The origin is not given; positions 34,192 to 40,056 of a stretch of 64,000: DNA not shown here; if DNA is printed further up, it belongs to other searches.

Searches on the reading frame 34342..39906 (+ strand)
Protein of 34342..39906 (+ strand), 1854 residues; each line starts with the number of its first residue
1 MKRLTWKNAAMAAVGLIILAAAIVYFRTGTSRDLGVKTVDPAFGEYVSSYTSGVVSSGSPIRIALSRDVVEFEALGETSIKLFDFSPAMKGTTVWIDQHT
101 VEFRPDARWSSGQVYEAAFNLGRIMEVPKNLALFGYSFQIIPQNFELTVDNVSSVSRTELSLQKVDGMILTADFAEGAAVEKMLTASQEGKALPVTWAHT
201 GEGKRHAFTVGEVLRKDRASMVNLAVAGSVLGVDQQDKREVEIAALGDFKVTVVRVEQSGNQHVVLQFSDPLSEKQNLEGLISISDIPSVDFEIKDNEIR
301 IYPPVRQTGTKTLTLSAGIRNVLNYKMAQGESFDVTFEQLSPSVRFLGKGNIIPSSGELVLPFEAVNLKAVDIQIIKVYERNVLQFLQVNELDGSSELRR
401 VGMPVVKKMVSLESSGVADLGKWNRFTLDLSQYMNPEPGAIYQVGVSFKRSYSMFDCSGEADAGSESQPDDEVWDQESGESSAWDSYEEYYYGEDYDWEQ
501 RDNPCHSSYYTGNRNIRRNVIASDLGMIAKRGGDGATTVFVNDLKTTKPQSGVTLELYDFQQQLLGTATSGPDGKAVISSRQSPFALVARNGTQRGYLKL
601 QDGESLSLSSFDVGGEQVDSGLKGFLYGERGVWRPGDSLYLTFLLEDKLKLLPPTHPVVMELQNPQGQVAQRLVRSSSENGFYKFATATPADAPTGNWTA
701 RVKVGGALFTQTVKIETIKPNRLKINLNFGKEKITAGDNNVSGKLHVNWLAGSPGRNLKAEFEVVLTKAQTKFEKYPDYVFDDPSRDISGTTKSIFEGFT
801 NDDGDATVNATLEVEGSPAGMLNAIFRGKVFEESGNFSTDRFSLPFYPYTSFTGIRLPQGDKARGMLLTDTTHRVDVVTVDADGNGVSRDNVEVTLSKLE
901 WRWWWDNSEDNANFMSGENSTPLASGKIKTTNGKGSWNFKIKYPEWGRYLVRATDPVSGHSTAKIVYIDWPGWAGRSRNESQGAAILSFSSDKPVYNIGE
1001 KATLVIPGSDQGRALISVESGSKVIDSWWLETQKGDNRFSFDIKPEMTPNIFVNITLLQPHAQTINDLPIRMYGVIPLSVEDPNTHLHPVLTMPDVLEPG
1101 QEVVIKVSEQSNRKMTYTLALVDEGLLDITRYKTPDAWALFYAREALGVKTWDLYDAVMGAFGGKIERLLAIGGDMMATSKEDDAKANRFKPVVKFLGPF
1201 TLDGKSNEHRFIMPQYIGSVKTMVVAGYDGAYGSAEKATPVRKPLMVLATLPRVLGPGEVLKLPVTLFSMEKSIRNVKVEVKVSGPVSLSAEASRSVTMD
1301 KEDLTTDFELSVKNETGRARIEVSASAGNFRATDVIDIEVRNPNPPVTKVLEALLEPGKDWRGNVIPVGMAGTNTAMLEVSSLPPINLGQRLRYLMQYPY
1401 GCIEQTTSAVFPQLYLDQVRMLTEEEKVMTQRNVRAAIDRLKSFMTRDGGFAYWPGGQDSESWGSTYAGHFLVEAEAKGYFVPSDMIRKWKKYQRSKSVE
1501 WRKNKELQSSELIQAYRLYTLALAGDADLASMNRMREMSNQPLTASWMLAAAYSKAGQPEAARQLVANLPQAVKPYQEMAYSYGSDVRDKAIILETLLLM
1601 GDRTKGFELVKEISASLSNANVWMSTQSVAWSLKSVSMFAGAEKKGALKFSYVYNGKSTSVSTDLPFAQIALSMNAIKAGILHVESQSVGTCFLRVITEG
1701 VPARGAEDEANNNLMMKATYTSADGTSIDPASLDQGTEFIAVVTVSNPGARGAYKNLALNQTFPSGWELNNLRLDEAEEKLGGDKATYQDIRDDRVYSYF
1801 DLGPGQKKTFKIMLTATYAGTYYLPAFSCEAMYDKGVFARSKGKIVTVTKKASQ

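Call 83: search_protein_families(library=pfam, proteins=[window:34342-39906:+], max_evalue=0.00001)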
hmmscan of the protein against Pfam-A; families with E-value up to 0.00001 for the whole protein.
window:34342-39906:+ (1854 aa): 8 families
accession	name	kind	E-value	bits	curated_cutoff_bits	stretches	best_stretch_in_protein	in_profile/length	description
PF17962.7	bMG6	-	7.1e-26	91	23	1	854-970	1-112/112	Bacterial macroglobulin domain 6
PF07703.20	A2M_BRD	-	3.4e-19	70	22.7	1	987-1128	1-139/140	Alpha-2-macroglobulin bait region domain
PF11974.14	bMG3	-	1.4e-18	67.1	34.9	1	522-617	1-102/103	Bacterial alpha-2-macroglobulin MG3 domain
PF01835.25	MG2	-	3.5e-18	66.2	32.8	1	623-714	1-95/96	MG2 domain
PF17973.7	bMG10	-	2.5e-13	50.8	26.2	1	1721-1834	9-129/131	Bacterial Alpha-2-macroglobulin MG10 domain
PF17972.7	bMG5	-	5.8e-11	43.3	26.5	1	722-837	2-116/127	Bacterial Alpha-2-macroglobulin MG5 domain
PF00207.28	A2M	-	3e-08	33.8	21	1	1205-1280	14-91/92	Alpha-2-macroglobulin family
PF07678.20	TED_complement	-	9.2e-07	28.7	22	1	1390-1488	17-117/312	A-macroglobulin TED domain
